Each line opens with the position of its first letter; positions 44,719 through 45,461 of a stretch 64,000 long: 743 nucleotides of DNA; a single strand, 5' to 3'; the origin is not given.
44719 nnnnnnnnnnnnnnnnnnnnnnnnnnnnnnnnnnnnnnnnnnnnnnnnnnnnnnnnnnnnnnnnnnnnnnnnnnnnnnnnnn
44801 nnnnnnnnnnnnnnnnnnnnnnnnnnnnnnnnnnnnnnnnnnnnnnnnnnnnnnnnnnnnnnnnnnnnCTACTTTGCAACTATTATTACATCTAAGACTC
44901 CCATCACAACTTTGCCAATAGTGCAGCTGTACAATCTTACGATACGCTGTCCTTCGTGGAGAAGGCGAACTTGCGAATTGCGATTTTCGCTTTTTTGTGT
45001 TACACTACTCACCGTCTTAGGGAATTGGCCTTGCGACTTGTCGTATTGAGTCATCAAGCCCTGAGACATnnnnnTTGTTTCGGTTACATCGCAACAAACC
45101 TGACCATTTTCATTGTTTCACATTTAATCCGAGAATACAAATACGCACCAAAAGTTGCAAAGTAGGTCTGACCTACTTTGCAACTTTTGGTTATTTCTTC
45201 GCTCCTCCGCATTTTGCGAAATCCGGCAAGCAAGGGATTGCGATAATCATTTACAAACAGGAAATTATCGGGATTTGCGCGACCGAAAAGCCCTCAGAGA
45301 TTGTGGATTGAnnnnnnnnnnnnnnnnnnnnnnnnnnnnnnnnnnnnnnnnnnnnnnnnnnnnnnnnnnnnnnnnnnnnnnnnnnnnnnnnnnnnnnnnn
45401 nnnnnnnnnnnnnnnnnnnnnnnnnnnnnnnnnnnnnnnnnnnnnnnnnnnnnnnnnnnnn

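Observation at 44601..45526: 0.9-kb gene-free spacer with two long homologous palindromes (33 bp and 45 bp) and further GC-rich hairpins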

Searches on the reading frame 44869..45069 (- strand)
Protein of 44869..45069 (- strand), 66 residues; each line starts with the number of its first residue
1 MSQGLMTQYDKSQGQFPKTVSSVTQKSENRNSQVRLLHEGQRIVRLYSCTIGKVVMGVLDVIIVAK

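Call 109: search_protein_families(library=pfam, proteins=[window:44869-45069:-], max_evalue=1)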
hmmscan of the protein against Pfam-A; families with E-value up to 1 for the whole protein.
window:44869-45069:- (66 aa): 0 families

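Call 116: search_protein_representatives(protein=window:44869-45069:-)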
Query: 66 residues. Proteins with E-value up to 0.001 (for the whole library): 6; up to 1e-10: 2; up to 1e-30: 1. The best 6 are listed.
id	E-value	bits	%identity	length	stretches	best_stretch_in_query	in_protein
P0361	5.5e-31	120.4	98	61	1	6-66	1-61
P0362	7.8e-16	73.0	73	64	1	1-52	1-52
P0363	2.0e-08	49.8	81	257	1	1-37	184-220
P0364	9.8e-07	44.6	79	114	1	6-39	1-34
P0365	5.0e-05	39.2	68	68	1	6-39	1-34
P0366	3.0e-04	36.8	-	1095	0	-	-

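Call 119: list_cluster_members(proteins=[P0362, P0363, P0364, P0365, P0361])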
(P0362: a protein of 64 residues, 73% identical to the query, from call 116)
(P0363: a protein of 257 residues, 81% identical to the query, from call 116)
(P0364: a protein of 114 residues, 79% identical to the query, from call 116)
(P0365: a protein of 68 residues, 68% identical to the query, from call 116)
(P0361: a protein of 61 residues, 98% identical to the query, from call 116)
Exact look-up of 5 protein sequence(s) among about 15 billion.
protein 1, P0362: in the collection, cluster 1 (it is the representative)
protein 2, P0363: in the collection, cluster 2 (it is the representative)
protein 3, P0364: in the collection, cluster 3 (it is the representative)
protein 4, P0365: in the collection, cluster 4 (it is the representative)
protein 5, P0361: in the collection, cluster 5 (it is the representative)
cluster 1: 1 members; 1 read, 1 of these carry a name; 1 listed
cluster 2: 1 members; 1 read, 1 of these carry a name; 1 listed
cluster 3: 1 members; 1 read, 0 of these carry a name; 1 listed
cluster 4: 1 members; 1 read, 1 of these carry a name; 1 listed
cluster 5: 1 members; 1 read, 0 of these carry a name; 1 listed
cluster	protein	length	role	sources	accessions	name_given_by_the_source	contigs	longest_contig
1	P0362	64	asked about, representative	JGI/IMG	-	hypothetical protein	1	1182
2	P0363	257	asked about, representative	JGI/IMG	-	hypothetical protein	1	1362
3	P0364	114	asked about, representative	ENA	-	-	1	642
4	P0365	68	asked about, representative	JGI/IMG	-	hypothetical protein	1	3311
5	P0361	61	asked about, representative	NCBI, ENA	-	-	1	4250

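Call 122: search_protein_families(library=pfam, proteins=[P0363, P0364, P0362], max_evalue=0.1)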
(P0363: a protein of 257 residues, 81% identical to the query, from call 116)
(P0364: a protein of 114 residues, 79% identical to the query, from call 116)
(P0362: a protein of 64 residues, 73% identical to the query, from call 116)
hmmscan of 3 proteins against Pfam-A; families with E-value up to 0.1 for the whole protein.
P0363 (257 aa): 1 family
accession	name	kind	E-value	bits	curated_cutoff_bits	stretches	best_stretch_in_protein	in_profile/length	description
PF18798.6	LPD3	-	0.00064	20.3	27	1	95-176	39-114/114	Large polyvalent protein-associated domain 3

P0364 (114 aa): 0 families

P0362 (64 aa): 0 families

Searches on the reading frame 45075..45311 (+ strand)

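Call 109: search_protein_families(library=pfam, proteins=[window:45075-45311:+], max_evalue=1)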
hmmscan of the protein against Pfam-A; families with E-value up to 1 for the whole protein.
window:45075-45311:+ (78 aa): 1 family
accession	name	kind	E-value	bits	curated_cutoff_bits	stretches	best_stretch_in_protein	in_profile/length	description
PF02588.21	YitT_membrane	-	0.07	12.9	24.3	1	37-61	15-39/205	Uncharacterised 5xTM membrane BCR, YitT family COG1284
